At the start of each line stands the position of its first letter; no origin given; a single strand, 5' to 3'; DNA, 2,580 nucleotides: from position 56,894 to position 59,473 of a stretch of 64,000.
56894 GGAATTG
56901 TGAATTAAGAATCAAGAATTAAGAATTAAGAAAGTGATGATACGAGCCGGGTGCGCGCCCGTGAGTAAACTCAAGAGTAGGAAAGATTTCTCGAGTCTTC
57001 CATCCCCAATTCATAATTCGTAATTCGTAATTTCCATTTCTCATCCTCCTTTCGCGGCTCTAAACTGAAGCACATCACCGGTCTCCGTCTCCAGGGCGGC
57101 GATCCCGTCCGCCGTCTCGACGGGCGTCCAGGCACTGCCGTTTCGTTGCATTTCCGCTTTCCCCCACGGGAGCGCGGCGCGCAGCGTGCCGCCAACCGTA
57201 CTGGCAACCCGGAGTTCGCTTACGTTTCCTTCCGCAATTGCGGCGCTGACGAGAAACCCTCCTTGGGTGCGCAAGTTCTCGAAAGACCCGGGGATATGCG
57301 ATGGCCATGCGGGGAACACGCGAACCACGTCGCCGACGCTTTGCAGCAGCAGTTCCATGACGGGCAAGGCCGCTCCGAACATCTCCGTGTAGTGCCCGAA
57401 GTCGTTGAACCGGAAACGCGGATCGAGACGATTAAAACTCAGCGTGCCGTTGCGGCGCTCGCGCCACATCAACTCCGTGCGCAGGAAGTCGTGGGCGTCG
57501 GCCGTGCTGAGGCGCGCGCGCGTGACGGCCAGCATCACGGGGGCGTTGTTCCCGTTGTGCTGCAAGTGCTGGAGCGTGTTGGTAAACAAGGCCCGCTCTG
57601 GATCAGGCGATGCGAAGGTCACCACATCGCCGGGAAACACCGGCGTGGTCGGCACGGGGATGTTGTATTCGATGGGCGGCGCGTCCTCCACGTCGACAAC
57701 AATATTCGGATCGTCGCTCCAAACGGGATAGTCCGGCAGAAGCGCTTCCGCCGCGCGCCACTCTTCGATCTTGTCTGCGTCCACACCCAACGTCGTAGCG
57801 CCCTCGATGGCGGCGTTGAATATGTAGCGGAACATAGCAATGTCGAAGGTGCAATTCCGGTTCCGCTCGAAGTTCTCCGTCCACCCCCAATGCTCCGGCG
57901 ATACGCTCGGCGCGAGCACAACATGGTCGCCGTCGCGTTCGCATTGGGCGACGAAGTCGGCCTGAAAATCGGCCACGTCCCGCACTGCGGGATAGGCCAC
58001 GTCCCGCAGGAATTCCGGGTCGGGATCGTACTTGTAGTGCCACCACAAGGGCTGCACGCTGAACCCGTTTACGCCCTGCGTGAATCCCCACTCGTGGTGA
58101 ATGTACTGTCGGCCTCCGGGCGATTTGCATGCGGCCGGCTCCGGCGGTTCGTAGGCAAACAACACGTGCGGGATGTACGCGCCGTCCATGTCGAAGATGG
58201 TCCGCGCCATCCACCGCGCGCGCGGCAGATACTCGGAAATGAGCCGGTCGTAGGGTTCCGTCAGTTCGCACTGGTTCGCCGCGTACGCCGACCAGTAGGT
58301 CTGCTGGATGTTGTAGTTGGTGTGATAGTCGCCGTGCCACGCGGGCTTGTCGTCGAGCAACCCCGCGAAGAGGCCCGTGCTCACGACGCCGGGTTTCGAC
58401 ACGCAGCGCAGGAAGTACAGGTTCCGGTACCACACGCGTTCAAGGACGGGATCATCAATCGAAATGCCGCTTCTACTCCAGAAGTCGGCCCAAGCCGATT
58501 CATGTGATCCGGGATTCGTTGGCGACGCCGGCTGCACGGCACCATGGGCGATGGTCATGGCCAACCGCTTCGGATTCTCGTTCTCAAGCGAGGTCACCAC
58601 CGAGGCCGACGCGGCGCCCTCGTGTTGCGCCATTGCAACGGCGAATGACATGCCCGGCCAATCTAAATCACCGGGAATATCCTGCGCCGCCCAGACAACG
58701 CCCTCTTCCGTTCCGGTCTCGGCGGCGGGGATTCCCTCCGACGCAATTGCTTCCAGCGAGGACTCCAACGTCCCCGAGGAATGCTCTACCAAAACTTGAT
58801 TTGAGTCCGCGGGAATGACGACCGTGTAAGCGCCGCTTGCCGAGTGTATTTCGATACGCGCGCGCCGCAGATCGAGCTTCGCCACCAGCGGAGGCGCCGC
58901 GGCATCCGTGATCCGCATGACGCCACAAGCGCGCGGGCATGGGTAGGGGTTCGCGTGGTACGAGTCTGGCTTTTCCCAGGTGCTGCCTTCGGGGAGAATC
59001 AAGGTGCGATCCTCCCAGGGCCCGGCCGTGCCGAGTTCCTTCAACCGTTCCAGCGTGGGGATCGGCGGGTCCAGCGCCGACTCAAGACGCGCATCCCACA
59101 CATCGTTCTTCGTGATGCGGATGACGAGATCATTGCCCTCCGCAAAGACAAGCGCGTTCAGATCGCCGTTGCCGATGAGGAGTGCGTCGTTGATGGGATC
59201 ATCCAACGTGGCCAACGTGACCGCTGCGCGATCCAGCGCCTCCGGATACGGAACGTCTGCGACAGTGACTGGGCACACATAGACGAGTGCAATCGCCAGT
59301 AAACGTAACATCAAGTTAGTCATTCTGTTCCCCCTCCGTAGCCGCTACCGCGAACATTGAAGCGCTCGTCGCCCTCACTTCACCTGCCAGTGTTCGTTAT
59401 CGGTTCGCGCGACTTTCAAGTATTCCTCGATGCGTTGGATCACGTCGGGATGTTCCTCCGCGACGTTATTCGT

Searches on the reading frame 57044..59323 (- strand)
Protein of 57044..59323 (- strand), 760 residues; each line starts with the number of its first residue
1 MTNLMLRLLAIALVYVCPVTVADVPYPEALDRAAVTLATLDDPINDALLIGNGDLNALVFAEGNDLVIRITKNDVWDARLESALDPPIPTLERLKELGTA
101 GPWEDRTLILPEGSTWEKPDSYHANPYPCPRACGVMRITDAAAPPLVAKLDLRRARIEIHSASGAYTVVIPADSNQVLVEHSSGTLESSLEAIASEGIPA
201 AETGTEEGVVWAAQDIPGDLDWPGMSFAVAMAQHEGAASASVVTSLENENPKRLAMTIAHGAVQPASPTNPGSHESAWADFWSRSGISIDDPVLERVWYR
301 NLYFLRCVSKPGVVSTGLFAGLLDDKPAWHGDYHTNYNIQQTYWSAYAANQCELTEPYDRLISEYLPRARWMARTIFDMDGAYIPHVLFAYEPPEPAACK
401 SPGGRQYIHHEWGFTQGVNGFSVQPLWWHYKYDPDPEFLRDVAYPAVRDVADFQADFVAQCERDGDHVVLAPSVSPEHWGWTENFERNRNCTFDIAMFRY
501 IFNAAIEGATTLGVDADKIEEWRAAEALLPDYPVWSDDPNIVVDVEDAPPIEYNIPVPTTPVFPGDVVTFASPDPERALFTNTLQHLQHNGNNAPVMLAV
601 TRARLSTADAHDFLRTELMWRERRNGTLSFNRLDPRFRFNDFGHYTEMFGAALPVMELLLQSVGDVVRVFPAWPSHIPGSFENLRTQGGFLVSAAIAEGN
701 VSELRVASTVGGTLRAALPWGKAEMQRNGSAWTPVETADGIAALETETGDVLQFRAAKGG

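Call 88: search_protein_families(library=pfam, proteins=[window:57044-59323:-], max_evalue=0.00001)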
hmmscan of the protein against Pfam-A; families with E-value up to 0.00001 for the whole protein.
window:57044-59323:- (760 aa): 2 families
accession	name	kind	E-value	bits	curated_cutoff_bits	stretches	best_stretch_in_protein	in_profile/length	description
PF22124.2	Glyco_hydro_95_cat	-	5.7e-35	121.5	27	1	324-534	83-285/408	Glycosyl hydrolase family 95 catalytic domain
PF21307.2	Glyco_hydro_95_C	-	1.4e-06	29.1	27.6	1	661-751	1-91/94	Glycoside hydrolase family 95, C-terminal domain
